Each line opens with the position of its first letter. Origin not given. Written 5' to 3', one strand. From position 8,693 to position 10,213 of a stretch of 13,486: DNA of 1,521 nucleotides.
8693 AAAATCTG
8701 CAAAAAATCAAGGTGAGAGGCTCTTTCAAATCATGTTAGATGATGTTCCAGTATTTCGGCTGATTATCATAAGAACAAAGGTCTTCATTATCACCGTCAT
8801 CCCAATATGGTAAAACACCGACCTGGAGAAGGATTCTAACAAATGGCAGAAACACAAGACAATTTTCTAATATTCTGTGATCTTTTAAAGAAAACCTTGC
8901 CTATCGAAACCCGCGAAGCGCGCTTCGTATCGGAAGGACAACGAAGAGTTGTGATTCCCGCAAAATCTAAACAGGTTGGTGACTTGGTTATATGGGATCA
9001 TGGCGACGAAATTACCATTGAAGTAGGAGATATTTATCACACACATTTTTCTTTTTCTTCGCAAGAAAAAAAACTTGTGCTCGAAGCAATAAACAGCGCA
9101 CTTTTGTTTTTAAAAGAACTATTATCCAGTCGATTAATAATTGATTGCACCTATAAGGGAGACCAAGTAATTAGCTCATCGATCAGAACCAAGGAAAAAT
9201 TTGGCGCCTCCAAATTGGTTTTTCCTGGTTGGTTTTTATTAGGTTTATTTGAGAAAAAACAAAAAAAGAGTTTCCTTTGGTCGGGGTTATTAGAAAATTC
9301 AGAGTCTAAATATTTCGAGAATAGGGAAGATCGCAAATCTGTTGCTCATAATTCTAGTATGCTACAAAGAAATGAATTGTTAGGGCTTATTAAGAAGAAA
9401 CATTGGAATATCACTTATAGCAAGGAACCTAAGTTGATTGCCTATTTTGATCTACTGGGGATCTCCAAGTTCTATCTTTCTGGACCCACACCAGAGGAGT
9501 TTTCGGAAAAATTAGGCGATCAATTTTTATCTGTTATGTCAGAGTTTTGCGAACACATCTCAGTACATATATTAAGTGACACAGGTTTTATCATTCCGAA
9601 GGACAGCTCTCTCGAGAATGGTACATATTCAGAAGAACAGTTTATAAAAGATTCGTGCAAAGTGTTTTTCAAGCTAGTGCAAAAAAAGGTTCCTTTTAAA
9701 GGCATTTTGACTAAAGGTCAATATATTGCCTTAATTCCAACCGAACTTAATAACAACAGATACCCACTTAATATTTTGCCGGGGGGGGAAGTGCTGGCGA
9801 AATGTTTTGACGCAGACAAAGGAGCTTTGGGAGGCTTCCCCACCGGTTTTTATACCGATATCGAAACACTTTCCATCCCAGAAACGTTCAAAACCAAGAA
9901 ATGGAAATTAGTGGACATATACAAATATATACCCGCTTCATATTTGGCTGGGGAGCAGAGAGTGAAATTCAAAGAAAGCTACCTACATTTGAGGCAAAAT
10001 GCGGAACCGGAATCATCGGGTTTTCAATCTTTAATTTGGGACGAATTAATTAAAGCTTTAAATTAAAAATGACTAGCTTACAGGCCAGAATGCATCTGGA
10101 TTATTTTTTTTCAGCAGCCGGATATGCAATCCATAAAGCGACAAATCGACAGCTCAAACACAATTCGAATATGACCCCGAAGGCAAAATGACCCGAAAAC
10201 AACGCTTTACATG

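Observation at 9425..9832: The immunity-slot protein carries a nucleotidyl-cyclase-like palm domain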

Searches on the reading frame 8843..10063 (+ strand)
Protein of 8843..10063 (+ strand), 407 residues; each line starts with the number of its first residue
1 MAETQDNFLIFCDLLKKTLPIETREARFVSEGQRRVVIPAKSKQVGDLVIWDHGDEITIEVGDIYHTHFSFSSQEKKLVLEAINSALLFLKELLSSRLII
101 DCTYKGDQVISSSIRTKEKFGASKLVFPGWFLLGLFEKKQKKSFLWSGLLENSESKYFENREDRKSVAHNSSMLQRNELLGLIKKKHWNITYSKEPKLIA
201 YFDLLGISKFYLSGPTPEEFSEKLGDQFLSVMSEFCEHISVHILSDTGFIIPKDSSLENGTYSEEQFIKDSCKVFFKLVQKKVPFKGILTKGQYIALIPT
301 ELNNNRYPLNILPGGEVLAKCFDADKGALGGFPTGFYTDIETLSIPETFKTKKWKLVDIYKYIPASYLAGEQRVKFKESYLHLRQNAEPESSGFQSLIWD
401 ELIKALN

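Call 3: search_protein_families(library=pfam, proteins=[window:8843-10063:+], max_evalue=1)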
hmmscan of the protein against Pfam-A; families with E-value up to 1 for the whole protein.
window:8843-10063:+ (407 aa): 0 families

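Call 4: search_protein_families(library=ncbifam, proteins=[window:8843-10063:+], max_evalue=1)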
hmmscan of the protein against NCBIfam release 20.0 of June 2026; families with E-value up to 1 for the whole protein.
window:8843-10063:+ (407 aa): 1 family
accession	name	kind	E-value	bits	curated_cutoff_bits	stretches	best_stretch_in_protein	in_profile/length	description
TIGR02861.1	SASP_H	subfamily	0.11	12.7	47.9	1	91-113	7-29/58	H-type small acid-soluble spore protein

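Call 5: search_protein_families(library=padloc, proteins=[window:8843-10063:+], max_evalue=1)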
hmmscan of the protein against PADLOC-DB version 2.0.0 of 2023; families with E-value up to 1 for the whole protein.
window:8843-10063:+ (407 aa): 0 families

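Call 6: find_homologous_proteins(query=window:8843-10063:+, max_evalue=0.001)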
Query window:8843-10063:+ (407 aa): 2 proteins with E <= 0.001 among 5048 candidates.
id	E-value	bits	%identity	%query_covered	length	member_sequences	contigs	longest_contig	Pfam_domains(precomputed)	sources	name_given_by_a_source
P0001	5.3e-271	916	100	100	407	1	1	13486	-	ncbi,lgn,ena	-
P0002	5.9e-61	225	53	48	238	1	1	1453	-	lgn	-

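Call 7: search_solved_structures(query=window:8843-10063:+, max_evalue=10)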
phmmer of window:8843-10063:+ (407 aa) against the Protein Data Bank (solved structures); distinct sequences matched with E-value up to 10: 1.
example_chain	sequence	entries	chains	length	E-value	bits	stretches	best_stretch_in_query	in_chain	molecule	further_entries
1lur_A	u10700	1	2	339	1.1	11.4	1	215-278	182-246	aldose 1-epimerase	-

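Call 11: find_encoding_contigs(protein=P0002, flank=5000)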
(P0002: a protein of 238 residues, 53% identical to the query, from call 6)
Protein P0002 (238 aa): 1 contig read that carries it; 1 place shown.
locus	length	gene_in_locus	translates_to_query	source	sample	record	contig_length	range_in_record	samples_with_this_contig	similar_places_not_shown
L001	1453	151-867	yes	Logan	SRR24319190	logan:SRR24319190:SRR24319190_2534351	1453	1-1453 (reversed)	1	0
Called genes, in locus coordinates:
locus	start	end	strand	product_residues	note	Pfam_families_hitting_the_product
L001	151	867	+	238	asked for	-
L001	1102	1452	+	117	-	?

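Call 16: search_protein_representatives(protein=window:8843-10063:+)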
Query: 407 residues. Proteins with E-value up to 0.001 (for the whole library): 89; up to 1e-10: 8; up to 1e-30: 2. The best 89 are listed.
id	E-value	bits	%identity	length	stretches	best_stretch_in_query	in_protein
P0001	1.7e-271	916.3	100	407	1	1-407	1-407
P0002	1.9e-61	224.6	54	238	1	191-388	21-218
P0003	1.0e-15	74.0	38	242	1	194-360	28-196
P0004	9.9e-14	67.5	36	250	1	190-360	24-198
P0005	1.3e-13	67.1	34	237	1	194-371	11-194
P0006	1.0e-12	64.2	35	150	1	28-149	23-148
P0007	3.4e-11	59.2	34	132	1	27-150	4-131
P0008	7.5e-11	58.0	40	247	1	189-360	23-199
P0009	3.3e-10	55.9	33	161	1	32-149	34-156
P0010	3.9e-10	55.7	38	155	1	11-115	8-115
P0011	5.5e-10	55.2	32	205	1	218-362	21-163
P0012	6.9e-10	54.8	34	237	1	196-362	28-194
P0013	9.8e-10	54.3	32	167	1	8-148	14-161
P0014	4.1e-09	52.3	34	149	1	35-149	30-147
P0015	1.0e-08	51.0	38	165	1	27-126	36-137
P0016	1.2e-08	50.8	37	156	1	6-114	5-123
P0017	3.8e-08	49.1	33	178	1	194-345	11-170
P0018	2.2e-07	46.6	37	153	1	18-122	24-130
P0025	1.2e-06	44.1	26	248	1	196-386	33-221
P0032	7.0e-06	41.7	30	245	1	28-149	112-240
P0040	3.7e-05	39.3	30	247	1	195-366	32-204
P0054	1.6e-04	37.2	25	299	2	28-112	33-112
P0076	4.9e-04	35.6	34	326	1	34-119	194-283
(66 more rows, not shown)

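Call 18: search_protein_families(library=pfam, proteins=[P0003, P0004, P0005, P0008, P0012, P0025, P0040, P0011, P0017], max_evalue=1)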
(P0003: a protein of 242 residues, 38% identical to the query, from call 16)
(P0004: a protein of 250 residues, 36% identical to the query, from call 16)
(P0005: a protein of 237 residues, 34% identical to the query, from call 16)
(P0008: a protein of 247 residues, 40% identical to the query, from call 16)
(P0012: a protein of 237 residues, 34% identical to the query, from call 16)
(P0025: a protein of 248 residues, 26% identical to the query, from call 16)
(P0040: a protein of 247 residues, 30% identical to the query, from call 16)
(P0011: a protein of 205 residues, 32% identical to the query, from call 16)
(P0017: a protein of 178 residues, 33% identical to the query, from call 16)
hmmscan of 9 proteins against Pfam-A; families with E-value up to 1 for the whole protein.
P0003 (242 aa): 3 families
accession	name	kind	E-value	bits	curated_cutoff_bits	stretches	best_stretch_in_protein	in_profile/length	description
PF11629.13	Mst1_SARAH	-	0.069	13.6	23.1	1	204-233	8-36/48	C terminal SARAH domain of Mst1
PF23984.1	DUF7307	-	0.16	12.4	27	1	34-72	66-104/129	Pam3 gp33-like protein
PF10303.14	DUF2408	-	0.28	12.2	25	1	196-240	76-112/130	Protein of unknown function (DUF2408)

P0004 (250 aa): 4 families
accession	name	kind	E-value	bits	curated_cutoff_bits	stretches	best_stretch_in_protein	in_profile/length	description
PF10496.14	Syntaxin-18_N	-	0.047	14.4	30.6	0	198-245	5-52/87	SNARE-complex protein Syntaxin-18 N-terminus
PF00489.22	IL6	-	0.056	13.5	27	1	28-86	80-139/186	Interleukin-6/G-CSF/MGF family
PF07442.16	Ponericin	-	0.075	13.5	25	0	164-172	12-20/29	Ponericin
PF18160.6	SLATT_5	-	0.12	12.2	29.5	1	200-237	95-134/192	SMODS and SLOG-associating 2TM effector domain family 5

P0005 (237 aa): 0 families

P0008 (247 aa): 0 families

P0012 (237 aa): 0 families

P0025 (248 aa): 0 families

P0040 (247 aa): 1 family
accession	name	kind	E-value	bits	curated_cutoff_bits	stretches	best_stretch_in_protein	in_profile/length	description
PF18734.6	HEPN_AbiU2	-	0.023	14.6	26.8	1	32-66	127-160/193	AbiU2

P0011 (205 aa): 3 families
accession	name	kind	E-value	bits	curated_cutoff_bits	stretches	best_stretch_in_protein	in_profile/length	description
PF20840.3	DUF5382_N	-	0.049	14.3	27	1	21-87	5-71/132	Family of unknown function (DUF5382) N-terminal domain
PF20669.3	Exo70_N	-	0.058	14.1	23.9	0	160-186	28-56/83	Exocyst complex component Exo70 N-terminal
PF12491.13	ApoB100_C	-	0.14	12.6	27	0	56-85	20-49/57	Apolipoprotein B100 C terminal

P0017 (178 aa): 1 family
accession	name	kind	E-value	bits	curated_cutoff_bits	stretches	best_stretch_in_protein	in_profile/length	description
PF24925.1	DUF7746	-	0.077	13.6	27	1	24-55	29-60/85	Domain of unknown function (DUF7746)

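Call 19: search_protein_families(library=pfam, proteins=[P0006, P0007, P0009, P0010, P0013, P0014, P0015, P0032, P0076, P0054], max_evalue=1)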
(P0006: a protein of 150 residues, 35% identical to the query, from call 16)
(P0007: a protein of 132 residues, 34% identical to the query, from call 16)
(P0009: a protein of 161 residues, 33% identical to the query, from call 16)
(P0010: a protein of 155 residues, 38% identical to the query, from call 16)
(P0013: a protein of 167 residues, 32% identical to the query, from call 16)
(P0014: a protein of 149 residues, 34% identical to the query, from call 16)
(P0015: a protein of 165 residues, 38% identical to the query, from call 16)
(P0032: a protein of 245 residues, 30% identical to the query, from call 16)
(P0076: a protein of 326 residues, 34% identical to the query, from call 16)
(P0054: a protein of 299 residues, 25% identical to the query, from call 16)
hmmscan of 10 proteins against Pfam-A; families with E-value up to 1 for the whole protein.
P0006 (150 aa): 1 family
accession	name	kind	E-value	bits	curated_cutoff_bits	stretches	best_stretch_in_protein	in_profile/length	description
PF03835.21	Rad4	-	0.23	11.6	27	1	45-105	42-101/148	Rad4 transglutaminase-like domain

P0007 (132 aa): 0 families

P0009 (161 aa): 0 families

P0010 (155 aa): 0 families

P0013 (167 aa): 0 families

P0014 (149 aa): 1 family
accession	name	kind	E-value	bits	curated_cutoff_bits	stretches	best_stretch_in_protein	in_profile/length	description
PF17886.7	ArsA_HSP20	-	0.035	14.1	22.5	1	27-61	2-36/63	HSP20-like domain found in ArsA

P0015 (165 aa): 0 families

P0032 (245 aa): 1 family
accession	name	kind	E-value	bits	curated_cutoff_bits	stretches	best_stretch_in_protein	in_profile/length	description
PF14333.11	DUF4389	-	0.52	10.7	25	1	13-42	11-40/76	Domain of unknown function (DUF4389)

P0076 (326 aa): 1 family
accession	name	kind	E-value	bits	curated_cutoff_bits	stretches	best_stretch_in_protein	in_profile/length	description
PF19744.4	DUF6232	-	0.23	12.3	27.4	1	20-70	42-86/117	Family of unknown function (DUF6232)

P0054 (299 aa): 6 families
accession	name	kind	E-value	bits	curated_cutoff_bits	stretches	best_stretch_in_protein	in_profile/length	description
PF03771.21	SPDY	-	3.2e-06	27.5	25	2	68-90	33-55/61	Domain of unknown function (DUF317)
PF22681.2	Lmo2446-like_N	-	0.0064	17.1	29.7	0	176-223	21-68/72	Lmo2446-like, N-terminal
PF13370.11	Fer4_13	-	0.092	13.9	24.5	0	176-197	36-57/58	4Fe-4S single cluster domain of Ferredoxin I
PF20621.3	DUF6806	-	0.099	12.8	27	0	198-232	120-154/159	Family of unknown function (DUF6806)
PF08148.17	DSHCT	-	0.11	12.7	22.7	0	51-91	8-48/172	DSHCT (NUC185) domain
PF16429.10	DUF5026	-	0.18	12.5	25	0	131-153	58-80/82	Domain of unknown function (DUF5026)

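Call 23: find_encoding_contigs(protein=P0040, flank=10000)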
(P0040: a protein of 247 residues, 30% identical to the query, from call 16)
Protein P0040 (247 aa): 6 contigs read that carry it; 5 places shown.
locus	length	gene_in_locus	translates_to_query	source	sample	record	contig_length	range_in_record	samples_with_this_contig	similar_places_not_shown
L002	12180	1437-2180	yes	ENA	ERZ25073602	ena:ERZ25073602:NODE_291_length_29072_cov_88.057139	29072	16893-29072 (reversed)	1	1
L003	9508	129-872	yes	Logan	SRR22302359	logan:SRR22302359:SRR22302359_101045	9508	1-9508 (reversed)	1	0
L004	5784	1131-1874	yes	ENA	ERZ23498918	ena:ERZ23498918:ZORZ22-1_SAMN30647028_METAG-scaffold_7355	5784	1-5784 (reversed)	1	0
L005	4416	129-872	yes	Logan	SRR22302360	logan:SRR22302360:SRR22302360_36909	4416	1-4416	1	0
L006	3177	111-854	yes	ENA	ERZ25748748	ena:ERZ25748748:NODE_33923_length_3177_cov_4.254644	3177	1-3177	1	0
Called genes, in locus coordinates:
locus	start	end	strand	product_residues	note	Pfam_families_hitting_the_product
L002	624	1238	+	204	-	-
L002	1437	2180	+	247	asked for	-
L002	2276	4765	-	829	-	PF00270:DEAD, PF00271:Helicase_C, PF08482:HrpB_C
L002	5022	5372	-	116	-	PF02641:DUF190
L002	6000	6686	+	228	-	PF00578:AhpC-TSA, PF08534:Redoxin, PF10417:1-cysPrx_C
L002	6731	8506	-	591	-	PF16736:sCache_like (weak), PF00672:HAMP, PF00989:PAS, PF08448:PAS_4, PF13426:PAS_9, PF00512:HisKA, PF02518:HATPase_c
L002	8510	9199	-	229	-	PF00072:Response_reg, PF00486:Trans_reg_C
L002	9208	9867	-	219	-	PF01895:PhoU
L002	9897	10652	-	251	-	PF00005:ABC_tran, PF02463:SMC_N, PF13304:AAA_21 (weak)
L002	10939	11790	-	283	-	PF00528:BPD_transp_1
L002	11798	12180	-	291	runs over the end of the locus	PF00528:BPD_transp_1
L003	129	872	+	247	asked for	-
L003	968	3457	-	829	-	PF00270:DEAD, PF00271:Helicase_C, PF08482:HrpB_C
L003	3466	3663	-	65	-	-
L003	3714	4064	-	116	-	PF02641:DUF190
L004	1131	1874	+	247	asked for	-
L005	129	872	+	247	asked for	-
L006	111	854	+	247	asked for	-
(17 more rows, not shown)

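Call 24: find_encoding_contigs(protein=P0025, flank=10000)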
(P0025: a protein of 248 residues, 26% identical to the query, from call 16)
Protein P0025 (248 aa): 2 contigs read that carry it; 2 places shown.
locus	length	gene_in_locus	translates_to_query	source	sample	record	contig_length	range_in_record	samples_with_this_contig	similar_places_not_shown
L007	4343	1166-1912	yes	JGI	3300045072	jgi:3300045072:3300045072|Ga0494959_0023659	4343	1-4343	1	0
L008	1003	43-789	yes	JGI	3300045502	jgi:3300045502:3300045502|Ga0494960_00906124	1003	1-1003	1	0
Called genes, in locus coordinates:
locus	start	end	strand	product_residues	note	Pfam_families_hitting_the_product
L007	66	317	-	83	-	-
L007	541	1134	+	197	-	-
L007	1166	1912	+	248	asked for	-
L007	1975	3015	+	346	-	PF13784:Fic_N (faint), PF02661:Fic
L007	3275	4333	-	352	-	PF13173:AAA_14, PF13635:DUF4143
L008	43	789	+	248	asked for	-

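Call 40: find_encoding_contigs(protein=P0003, flank=8000)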
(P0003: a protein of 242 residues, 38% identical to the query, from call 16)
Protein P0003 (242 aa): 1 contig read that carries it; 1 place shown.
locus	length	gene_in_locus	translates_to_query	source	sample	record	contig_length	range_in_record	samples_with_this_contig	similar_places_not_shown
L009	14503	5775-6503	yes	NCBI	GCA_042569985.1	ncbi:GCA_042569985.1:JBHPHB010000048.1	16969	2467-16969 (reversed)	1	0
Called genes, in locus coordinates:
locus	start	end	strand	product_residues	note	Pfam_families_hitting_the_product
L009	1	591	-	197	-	PF07690:MFS_1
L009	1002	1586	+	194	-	PF01467:CTP_transf_like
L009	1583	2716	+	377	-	PF03816:LytR_cpsA_psr (weak), PF13399:LytR_C (weak)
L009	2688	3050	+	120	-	PF02410:RsfS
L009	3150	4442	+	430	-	PF03952:Enolase_N, PF00113:Enolase_C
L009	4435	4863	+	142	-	PF04977:DivIC (weak)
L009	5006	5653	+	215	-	PF01300:Sua5_yciO_yrdC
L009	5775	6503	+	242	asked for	-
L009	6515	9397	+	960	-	PF13485:Peptidase_MA_2, PF04450:BSP (faint), PF00930:DPPIV_N (faint), PF07676:PD40 (weak), PF26550:Tricorn_2nd, PF26549:Tricorn_N, PF01103:Omp85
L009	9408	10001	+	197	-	PF00475:IGPD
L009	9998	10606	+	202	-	PF00117:GATase, PF07685:GATase_3 (weak), PF01174:SNO (faint)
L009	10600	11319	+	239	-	PF00977:His_biosynth, PF01884:PcrB (faint)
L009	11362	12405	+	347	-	PF00990:GGDEF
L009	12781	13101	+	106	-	PF00829:Ribosomal_L21p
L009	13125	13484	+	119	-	PF04327:Peptidase_Prp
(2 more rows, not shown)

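Call 41: find_encoding_contigs(protein=P0005, flank=8000, max_places=4)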
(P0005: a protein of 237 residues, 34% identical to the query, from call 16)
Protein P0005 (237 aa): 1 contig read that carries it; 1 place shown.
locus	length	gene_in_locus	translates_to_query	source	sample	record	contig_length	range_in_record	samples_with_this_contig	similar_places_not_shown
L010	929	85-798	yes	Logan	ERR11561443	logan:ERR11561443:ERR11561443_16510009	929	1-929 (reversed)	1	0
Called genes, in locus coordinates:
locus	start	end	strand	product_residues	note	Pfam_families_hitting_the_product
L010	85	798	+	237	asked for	-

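Call 42: find_encoding_contigs(protein=P0008, flank=8000, max_places=4)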
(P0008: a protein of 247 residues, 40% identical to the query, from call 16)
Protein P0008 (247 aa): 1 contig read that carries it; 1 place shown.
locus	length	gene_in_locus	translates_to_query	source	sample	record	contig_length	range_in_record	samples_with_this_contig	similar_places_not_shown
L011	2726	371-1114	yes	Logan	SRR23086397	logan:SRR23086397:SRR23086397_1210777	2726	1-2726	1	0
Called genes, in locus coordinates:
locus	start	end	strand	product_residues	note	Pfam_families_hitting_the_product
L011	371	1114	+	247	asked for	-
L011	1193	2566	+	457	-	PF02310:B12-binding, PF04055:Radical_SAM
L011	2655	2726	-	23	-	?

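Call 43: find_encoding_contigs(protein=P0006, flank=8000, max_places=4)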
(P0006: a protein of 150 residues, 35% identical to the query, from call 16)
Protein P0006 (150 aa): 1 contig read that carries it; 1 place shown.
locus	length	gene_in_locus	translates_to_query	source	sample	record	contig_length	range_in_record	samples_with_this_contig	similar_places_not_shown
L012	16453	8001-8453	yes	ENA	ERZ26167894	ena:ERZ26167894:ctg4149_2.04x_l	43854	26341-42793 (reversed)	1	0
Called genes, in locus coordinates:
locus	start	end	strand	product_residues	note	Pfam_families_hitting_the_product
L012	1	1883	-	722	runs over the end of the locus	-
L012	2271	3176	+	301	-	-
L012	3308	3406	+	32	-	-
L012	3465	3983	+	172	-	PF07977:FabA, PF22818:ApeI-like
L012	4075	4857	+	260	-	PF01694:Rhomboid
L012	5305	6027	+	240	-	PF02390:Methyltransf_4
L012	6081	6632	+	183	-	-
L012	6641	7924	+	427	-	PF00890:FAD_binding_2 (faint), PF01494:FAD_binding_3, PF04820:Trp_halogenase, PF07992:Pyr_redox_2 (weak), PF12831:FAD_oxidored, PF01266:DAO, PF04820:Trp_halogenase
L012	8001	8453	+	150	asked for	-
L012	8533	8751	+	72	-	PF11755:DUF3311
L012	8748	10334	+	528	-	PF00474:SSF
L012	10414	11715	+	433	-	PF13579:Glyco_trans_4_4, PF13439:Glyco_transf_4 (weak), PF20706:GT4-conflict (weak), PF00534:Glycos_transf_1, PF13692:Glyco_trans_1_4, PF13524:Glyco_trans_1_2 (weak)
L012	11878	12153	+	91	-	PF01084:Ribosomal_S18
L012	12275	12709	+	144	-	PF13279:4HBT_2, PF03061:4HBT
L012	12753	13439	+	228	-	PF00005:ABC_tran, PF13304:AAA_21 (faint)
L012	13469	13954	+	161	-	PF13646:HEAT_2 (faint)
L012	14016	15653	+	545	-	PF00884:Sulfatase, PF01663:Phosphodiest, PF16347:SGSH_C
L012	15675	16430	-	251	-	PF00884:Sulfatase, PF01663:Phosphodiest (weak), PF16347:SGSH_C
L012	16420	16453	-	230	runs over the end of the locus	PF00884:Sulfatase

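Call 44: find_encoding_contigs(protein=P0001, flank=10000, max_places=6)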
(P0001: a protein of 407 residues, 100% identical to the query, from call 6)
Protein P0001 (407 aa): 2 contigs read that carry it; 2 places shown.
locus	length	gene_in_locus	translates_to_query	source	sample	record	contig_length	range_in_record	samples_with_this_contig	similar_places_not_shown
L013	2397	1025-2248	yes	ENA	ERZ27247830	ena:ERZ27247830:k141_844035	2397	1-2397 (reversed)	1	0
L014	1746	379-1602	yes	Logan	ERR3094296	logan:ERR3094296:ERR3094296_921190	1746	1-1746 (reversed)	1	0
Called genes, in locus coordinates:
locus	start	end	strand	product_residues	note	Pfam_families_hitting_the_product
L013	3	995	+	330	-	?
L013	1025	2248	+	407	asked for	-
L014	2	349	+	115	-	?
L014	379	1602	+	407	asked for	-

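Call 45: find_related_loci(query=window:8843-10063:+, collection=genome_contigs, flank=10000)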
Query window:8843-10063:+ (407 aa) in genome_contigs; peptide patterns used: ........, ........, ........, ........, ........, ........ (x = any residue, [..] = any of these).
27 stretches matched a pattern, but none encodes a relative of the query by tblastn (E <= 1e-3).

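Call 88: list_cluster_members(proteins=[P0007, P0009, P0010, P0013, P0014, P0015, P0016, P0018, P0032, P0076])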
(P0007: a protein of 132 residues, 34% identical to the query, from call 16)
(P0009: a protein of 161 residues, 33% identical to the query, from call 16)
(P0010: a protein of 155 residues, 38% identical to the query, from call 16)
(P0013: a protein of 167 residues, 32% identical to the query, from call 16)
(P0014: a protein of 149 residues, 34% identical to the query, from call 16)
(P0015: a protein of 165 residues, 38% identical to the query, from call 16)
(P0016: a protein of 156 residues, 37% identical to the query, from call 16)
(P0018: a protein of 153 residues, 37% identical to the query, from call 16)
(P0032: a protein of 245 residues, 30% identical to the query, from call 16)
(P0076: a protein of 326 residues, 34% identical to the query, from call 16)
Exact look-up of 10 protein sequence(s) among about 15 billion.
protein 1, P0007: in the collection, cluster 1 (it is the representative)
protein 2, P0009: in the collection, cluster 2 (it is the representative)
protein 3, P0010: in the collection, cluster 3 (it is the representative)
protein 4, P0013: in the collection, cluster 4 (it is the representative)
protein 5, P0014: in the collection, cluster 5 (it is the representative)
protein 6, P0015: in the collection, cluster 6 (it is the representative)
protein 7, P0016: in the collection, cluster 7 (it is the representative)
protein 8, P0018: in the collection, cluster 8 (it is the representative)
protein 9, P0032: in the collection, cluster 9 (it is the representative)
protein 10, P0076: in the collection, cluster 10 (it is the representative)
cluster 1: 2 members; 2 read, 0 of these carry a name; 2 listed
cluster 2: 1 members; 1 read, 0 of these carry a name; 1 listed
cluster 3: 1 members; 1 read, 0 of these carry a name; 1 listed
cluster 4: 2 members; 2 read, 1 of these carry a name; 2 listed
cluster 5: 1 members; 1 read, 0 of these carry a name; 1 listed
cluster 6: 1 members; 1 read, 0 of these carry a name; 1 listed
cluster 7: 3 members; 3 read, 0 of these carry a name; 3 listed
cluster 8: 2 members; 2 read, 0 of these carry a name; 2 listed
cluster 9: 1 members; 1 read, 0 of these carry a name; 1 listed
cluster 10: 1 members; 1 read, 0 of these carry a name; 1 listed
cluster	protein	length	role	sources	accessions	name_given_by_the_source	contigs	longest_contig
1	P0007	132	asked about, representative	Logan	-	-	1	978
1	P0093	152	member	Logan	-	-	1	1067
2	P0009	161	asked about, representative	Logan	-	-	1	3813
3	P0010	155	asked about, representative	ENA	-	-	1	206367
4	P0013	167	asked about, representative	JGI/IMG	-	hypothetical protein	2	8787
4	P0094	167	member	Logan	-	-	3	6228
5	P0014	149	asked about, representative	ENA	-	-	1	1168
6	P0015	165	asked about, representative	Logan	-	-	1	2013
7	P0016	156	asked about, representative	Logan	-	-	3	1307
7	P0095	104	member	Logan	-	-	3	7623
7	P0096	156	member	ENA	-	-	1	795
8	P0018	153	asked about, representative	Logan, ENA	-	-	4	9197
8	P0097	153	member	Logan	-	-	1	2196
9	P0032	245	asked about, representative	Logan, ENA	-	-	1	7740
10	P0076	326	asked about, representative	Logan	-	-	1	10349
